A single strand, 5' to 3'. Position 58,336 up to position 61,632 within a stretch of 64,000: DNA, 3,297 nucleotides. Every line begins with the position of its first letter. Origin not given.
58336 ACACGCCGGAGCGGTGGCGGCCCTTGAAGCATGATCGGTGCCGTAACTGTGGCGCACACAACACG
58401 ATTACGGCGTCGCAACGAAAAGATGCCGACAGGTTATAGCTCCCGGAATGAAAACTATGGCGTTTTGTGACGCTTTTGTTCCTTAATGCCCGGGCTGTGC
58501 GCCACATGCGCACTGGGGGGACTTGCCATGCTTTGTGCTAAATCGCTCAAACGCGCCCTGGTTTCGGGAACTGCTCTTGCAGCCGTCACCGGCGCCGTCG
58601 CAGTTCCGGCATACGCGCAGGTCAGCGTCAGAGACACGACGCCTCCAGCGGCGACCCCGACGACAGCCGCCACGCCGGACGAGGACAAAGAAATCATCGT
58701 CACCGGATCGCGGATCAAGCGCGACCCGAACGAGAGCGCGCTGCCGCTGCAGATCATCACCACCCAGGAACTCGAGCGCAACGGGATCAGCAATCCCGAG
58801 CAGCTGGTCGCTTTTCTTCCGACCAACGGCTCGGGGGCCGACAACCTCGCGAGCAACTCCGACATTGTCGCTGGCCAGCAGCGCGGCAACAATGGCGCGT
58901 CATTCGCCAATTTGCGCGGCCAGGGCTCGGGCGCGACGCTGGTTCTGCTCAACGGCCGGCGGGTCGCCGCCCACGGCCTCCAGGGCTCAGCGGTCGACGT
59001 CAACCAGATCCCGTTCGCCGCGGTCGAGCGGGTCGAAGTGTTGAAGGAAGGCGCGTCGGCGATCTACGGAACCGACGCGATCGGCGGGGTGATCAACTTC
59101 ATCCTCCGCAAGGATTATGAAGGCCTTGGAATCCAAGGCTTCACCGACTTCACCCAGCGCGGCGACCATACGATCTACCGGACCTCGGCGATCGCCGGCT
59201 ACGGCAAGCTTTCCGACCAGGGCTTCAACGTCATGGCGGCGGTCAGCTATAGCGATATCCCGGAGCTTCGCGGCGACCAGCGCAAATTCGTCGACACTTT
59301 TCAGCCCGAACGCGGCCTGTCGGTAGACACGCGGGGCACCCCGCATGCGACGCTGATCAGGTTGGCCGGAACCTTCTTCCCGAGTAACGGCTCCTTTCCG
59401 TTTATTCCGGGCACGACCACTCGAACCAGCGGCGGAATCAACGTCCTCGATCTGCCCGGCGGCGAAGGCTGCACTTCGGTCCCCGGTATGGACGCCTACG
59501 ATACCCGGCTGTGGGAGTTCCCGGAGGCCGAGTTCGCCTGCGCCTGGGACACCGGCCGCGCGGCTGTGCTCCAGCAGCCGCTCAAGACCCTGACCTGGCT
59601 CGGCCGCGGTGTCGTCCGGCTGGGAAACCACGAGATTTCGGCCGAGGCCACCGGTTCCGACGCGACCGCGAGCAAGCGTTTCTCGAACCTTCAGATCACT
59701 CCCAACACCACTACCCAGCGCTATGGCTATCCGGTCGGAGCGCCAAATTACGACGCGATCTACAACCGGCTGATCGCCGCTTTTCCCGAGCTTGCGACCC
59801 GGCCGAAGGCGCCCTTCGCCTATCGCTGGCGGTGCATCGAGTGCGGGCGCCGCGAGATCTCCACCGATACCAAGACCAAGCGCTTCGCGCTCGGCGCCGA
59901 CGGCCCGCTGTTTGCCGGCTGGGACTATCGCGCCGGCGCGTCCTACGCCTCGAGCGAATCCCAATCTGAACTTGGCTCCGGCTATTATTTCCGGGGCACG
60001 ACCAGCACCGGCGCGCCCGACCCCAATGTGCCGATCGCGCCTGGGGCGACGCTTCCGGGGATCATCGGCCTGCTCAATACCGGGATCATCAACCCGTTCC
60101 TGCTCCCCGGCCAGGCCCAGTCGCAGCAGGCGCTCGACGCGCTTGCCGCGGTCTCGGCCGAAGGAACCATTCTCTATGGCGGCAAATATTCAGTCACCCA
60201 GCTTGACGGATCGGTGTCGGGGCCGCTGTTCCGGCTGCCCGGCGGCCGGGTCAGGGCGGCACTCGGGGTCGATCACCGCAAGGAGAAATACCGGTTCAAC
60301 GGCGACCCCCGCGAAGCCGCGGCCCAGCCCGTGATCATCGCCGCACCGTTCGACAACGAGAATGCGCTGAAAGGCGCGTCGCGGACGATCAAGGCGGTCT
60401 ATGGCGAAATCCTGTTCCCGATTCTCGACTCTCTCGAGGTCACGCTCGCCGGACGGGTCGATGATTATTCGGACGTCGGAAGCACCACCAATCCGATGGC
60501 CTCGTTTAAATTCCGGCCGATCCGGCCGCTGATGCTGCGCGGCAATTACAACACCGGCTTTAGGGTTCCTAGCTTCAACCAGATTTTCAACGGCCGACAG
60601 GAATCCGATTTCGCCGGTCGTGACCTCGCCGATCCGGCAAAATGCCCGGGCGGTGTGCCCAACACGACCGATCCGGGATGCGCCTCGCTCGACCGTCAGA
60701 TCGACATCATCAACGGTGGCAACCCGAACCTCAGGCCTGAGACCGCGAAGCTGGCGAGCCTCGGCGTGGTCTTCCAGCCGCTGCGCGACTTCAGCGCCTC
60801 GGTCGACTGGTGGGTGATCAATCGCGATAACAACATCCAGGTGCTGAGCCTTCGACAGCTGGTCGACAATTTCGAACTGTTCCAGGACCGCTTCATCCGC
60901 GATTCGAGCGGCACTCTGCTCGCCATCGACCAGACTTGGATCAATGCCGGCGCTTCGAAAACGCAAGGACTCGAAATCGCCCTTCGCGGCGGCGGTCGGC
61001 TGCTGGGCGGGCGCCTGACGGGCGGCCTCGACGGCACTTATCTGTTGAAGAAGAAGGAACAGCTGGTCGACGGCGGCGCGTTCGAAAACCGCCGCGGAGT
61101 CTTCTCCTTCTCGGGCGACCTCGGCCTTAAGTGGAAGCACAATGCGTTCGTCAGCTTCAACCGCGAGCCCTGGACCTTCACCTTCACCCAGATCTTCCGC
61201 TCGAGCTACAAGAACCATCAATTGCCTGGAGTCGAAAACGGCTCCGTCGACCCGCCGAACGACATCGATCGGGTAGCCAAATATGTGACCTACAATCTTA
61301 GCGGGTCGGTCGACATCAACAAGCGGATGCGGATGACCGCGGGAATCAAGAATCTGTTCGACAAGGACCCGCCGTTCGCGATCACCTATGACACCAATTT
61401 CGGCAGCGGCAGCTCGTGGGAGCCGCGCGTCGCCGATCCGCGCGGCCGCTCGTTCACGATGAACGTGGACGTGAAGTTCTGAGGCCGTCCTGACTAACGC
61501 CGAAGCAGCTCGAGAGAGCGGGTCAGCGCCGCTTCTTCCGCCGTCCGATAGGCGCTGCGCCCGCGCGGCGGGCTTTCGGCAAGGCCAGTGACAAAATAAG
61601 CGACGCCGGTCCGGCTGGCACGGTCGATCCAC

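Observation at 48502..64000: Candidate TonB-dependent peptidoglycan stem-peptide / D-amino-acid scavenging locus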

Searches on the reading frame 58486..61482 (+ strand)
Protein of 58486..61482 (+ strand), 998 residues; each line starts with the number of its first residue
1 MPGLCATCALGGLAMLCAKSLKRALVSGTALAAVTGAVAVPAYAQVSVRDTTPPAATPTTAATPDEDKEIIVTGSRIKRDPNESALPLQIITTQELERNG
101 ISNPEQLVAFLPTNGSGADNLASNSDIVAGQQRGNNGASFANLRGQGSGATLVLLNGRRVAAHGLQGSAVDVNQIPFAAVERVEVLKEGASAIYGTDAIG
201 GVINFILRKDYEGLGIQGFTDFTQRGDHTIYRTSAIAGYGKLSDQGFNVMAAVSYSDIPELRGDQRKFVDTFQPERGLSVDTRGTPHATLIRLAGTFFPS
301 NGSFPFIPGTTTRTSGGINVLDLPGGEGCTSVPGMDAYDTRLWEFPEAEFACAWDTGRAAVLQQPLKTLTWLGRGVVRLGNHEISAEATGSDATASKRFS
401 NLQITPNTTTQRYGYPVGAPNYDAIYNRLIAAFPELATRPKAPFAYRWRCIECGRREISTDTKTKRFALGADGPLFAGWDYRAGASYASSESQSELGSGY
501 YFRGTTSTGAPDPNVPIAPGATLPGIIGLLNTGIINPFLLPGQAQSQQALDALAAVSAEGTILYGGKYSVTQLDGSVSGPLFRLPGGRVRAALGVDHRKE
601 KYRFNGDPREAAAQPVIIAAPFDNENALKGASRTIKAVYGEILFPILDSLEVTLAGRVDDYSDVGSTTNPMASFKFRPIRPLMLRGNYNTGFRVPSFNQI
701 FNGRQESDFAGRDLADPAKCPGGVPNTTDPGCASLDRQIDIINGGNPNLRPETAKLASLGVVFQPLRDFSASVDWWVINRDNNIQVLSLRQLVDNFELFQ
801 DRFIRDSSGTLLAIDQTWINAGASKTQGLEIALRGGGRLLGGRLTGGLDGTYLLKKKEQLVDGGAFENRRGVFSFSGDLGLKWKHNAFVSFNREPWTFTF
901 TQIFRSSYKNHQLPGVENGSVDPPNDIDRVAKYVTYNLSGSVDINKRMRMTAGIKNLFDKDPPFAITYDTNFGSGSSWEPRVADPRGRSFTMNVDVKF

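Call 5: search_protein_families(library=pfam, proteins=[window:58486-61482:+])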
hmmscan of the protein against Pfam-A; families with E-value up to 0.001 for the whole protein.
window:58486-61482:+ (998 aa): 2 families
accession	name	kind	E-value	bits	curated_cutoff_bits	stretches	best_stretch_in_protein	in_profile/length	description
PF00593.30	TonB_dep_Rec_b-barrel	-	2.6e-37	130.2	27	1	416-957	24-436/436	TonB dependent receptor-like, beta-barrel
PF07715.20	Plug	-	4.5e-17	62.9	23.9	1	83-202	4-107/107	TonB-dependent Receptor Plug Domain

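Call 6: search_protein_families(library=ncbifam, proteins=[window:58486-61482:+])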
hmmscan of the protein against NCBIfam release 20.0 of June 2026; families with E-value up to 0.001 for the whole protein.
window:58486-61482:+ (998 aa): 23 families
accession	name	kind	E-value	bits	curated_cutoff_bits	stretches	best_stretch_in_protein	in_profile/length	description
TIGR01779.1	TonB-B12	equivalog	1.6e-23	83.1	599.7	1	55-215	18-161/614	TonB-dependent vitamin B12 receptor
NF007926.1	PRK10641.1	equivalog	4.1e-22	78.5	836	1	62-252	22-205/617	TonB-dependent vitamin B12 receptor BtuB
NF010048.1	PRK13524.1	subfamily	1.1e-21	77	493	2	38-211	11-179/744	FepA family TonB-dependent siderophore receptor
NF007478.2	PRK10064.1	equivalog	1.3e-20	73.2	745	1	56-209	20-159/663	catecholate siderophore receptor CirA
TIGR01786.1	TonB-hemlactrns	subfamily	1.5e-20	73.1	323.75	2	590-998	350-719/719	TonB-dependent hemoglobin/transferrin/lactoferrin family receptor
NF050067.1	TonBEntbctnRecCfrA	equivalog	1.2e-19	70.1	1200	2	70-210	29-160/698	TonB-dependent ferric enterobactin receptor CfrA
NF010010.0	PRK13483.1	equivalog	1.2e-19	69.8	927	1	140-211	90-166/660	ligand-gated channel protein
TIGR01785.1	TonB-hemin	subfamily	5.5e-18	64.8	316.85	2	590-998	326-677/677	TonB-dependent heme/hemoglobin receptor family protein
NF010051.0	PRK13528.1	subfamily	3.6e-16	58.6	583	1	85-210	50-174/727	FepA family TonB-dependent siderophore receptor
NF010038.0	PRK13513.1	equivalog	2.9e-13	49.2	942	1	137-212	89-169/659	ligand-gated channel protein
TIGR01783.1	TonB-siderophor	subfamily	4.3e-13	48.8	223.5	2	820-998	496-649/649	TonB-dependent siderophore receptor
NF010011.0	PRK13484.1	equivalog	8.7e-13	47.4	1197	1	133-208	80-159/682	IreA family TonB-dependent siderophore receptor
NF010012.0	PRK13486.1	equivalog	1.7e-12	46.5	924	1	127-210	72-160/696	TonB-dependent receptor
NF052649.1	TonRcptRhtA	equivalog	1.2e-10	40.3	1100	1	29-257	8-204/744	TonB-dependent siderophore receptor RhtA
NF053590.1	TonB_dep_TOL0244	equivalog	1.8e-10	40.1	645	1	75-234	19-166/604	TOL_0244 family TonB-dependent receptor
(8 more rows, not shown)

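Call 20: find_homologous_proteins(query=window:58486-61482:+, max_evalue=1e-20)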
Query window:58486-61482:+ (998 aa): 7539 proteins with E <= 1e-20 among 8000 candidates; the best 120 are listed.
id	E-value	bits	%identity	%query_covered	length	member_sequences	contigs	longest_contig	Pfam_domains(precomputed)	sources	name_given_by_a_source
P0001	0.0e+0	2244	100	99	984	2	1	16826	PF07715.21,PF00593.31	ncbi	-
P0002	0.0e+0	2042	89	100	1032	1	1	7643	PF07715.21,PF00593.31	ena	-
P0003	0.0e+0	1716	76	99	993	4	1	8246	PF07715.21,PF00593.31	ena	-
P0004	0.0e+0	1714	74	98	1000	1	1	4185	PF07715.21,PF00593.31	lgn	-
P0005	0.0e+0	1702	74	98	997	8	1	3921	PF07715.21,PF00593.31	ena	-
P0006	0.0e+0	1696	78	93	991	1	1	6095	PF07715.21,PF00593.31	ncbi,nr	ncbi:MAG TPA: TonB-dependent receptor [Sphingomicrobium sp.]|nr:TonB-dependent receptor [Sphingomicr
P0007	0.0e+0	1681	74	99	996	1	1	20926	PF07715.21,PF00593.31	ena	-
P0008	0.0e+0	1679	72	99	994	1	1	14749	PF07715.21,PF00593.31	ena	-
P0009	0.0e+0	1677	73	98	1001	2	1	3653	PF07715.21,PF00593.31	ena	-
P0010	0.0e+0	1673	73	99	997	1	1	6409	PF07715.21,PF00593.31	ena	-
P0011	0.0e+0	1666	75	99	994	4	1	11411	PF07715.21,PF00593.31,PF14905.13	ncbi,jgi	jgi:iron complex outermembrane receptor protein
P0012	0.0e+0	1663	73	99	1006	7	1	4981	PF07715.21,PF00593.31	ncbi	-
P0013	0.0e+0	1653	74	99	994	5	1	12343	PF07715.21,PF00593.31,PF14905.13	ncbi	-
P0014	0.0e+0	1639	72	99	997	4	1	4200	PF07715.21,PF00593.31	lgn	-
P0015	0.0e+0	1635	74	94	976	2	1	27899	PF07715.21,PF00593.31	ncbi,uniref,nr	ncbi:TonB-dependent receptor [Sphingomonas sp.]|uniref:TonB-dependent receptor domain-containing pro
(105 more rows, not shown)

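Call 22: find_related_loci(query=A1, collection=genome_contigs, flank=10000)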
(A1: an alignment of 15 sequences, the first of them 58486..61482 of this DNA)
Query A1 (998 aa) in genome_contigs; peptide patterns used: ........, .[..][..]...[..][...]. (x = any residue, [..] = any of these).
599 stretches matched a pattern (row limit reached: there are more); 590 encode a relative of the query (tblastn E <= 1e-3); the best 80 are kept; 80 distinct loci.
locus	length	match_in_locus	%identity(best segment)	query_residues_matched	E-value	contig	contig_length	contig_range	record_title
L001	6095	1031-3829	78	68-998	0e+0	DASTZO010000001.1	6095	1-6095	MAG TPA_asm: Sphingomicrobium sp. isolate SMAG_U2470 k141_26143, whole genome shotgun sequence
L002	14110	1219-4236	73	10-998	0e+0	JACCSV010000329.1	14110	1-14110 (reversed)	MAG: Sphingomonas sp. isolate MGR_bin57 SD2897-2912_k127_2771188, whole genome shotgun sequence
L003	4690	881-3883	72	11-998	0e+0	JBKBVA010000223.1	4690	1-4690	MAG: Allosphingosinicella sp. isolate 21I_069.bin.54 NODE_223_length_4690_cov_5.094515, whole genome shotgun sequence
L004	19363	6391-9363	72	21-998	0e+0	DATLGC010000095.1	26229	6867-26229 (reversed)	MAG TPA_asm: Sphingomicrobium sp. isolate SMAG_U13604 k141_86384, whole genome shotgun sequence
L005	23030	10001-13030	67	15-996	0e+0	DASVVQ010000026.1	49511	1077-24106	MAG TPA_asm: Allosphingosinicella sp. isolate SMAG_U3347 k141_218255, whole genome shotgun sequence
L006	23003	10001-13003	67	8-998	0e+0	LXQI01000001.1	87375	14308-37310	MAG: Erythrobacter sp. ANT-B3C2 ANT-B3C2_contig-1, whole genome shotgun sequence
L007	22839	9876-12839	62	11-998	0e+0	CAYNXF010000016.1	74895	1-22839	MAG TPA_asm: uncultured Sphingopyxis sp. isolate binchicken_co311_234 genome assembly, contig: NODE_639_length_74895_cov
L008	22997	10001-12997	68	11-998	0e+0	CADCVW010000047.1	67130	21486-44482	MAG: uncultured Sphingomonadaceae bacterium isolate AVDCRST_MAG39 genome assembly, contig: NODE28, whole genome shotgun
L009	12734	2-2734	65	96-998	0e+0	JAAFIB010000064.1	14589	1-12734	MAG: Sphingomonadales bacterium isolate bin78.metabat.ball.208 WN_Sphingomonadales_1_scaffold_64, whole genome shotgun s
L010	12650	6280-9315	58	10-998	0e+0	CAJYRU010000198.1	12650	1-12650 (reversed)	MAG: uncultured Sphingomonas sp. isolate SP139_1_metabat2_genome_mining.36_sub genome assembly, contig: k127_160187, who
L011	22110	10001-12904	58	38-998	0e+0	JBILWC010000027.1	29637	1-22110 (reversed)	MAG: Steroidobacteraceae bacterium isolate ME2018-08-31_3300042380_group8_bin61 Rohwer_bin2484_scaffold_276_c1, whole ge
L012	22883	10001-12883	58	38-998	0e+0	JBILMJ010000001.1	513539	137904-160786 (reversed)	MAG: Steroidobacteraceae bacterium isolate ME2017-08-18_3300034012_group7_bin80 Rohwer_bin2483_scaffold_3_c1, whole geno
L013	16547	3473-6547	59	11-998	0e+0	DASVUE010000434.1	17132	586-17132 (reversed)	MAG TPA_asm: Allosphingosinicella sp. isolate SMAG_U3309 k141_442892, whole genome shotgun sequence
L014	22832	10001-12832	58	53-998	0e+0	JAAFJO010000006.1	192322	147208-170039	MAG: Betaproteobacteria bacterium isolate bin28.maxbin.ball.060 WN_Betaproteobacteria_2_scaffold_6, whole genome shotgun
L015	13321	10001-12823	57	56-998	0e+0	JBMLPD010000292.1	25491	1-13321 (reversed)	MAG: Rubrivivax sp. isolate LE_209714 NODE_2315_length_25491_cov_20.165120, whole genome shotgun sequence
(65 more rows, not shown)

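Call 38: search_solved_structures(query=window:58486-61482:+, max_evalue=0.00001)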
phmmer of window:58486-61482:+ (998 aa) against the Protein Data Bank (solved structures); distinct sequences matched with E-value up to 0.00001: 17.
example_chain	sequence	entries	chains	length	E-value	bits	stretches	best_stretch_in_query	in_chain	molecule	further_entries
2hdf_A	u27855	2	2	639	3e-15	58.6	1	65-210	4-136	Colicin I receptor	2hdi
9nn6_A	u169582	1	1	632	2.7e-14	55.4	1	71-210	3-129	Colicin I receptor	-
1nqe_A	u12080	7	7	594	1.4e-12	49.8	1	71-217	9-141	Vitamin B12 receptor | Vitamin B12 transporter btuB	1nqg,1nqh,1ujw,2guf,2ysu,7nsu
1nqf_A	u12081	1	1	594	1.4e-12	49.8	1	71-217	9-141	Vitamin B12 receptor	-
3rgn_A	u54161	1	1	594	1.4e-12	49.8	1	71-217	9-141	Vitamin B12 transporter BtuB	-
3rgm_A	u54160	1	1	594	1.4e-12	49.7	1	71-217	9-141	Vitamin B12 transporter BtuB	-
2gsk_A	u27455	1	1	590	1.8e-12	49.3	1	130-217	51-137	Vitamin B12 transporter btuB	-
3m8b_A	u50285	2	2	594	2.5e-12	48.9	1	131-217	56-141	Vitamin B12 transporter btuB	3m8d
5fr8_A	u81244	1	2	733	7.2e-11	44.1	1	83-210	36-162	TONB-DEPENDENT SIDEROPHORE RECEPTOR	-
1fep_A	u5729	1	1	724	1.2e-10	43.3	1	66-210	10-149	FERRIC ENTEROBACTIN RECEPTOR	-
5mzs_A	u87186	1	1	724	1.7e-09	39.5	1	82-209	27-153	Ferric enterobactin receptor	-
5m9b_A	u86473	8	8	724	1.7e-09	39.5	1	82-209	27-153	Ferric enterobactin receptor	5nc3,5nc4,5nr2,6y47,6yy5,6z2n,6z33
5out_A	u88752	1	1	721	1.7e-09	39.5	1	82-209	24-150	Ferric enterobactin receptor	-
6r1f_A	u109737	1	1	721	1.7e-09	39.5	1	82-209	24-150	Ferric enterobactin receptor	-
6i2j_A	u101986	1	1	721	1.7e-09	39.5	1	82-209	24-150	Ferric enterobactin receptor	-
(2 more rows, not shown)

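Call 43: find_encoding_contigs(protein=P0001, flank=10000, max_places=4)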
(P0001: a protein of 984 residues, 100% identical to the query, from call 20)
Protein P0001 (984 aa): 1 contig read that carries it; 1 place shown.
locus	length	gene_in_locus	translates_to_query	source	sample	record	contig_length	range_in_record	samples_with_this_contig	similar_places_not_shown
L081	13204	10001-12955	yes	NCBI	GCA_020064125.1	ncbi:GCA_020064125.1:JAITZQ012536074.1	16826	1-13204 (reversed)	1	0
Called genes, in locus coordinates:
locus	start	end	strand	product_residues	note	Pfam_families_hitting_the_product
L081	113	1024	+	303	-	PF02016:Peptidase_S66, PF17676:Peptidase_S66C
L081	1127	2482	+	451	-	PF00278:Orn_DAP_Arg_deC, PF01168:Ala_racemase_N, PF02784:Orn_Arg_deC_N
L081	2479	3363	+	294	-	PF00126:HTH_1, PF03466:LysR_substrate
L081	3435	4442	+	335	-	PF17396:DUF1611_N, PF07755:DUF1611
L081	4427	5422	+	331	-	PF02746:MR_MLE_N, PF13378:MR_MLE_C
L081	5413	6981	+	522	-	PF01979:Amidohydro_1 (faint), PF07969:Amidohydro_3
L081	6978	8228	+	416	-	PF00375:SDF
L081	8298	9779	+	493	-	PF02113:Peptidase_S13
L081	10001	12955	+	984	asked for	PF07715:Plug, PF00593:TonB_dep_Rec_b-barrel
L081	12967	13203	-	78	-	?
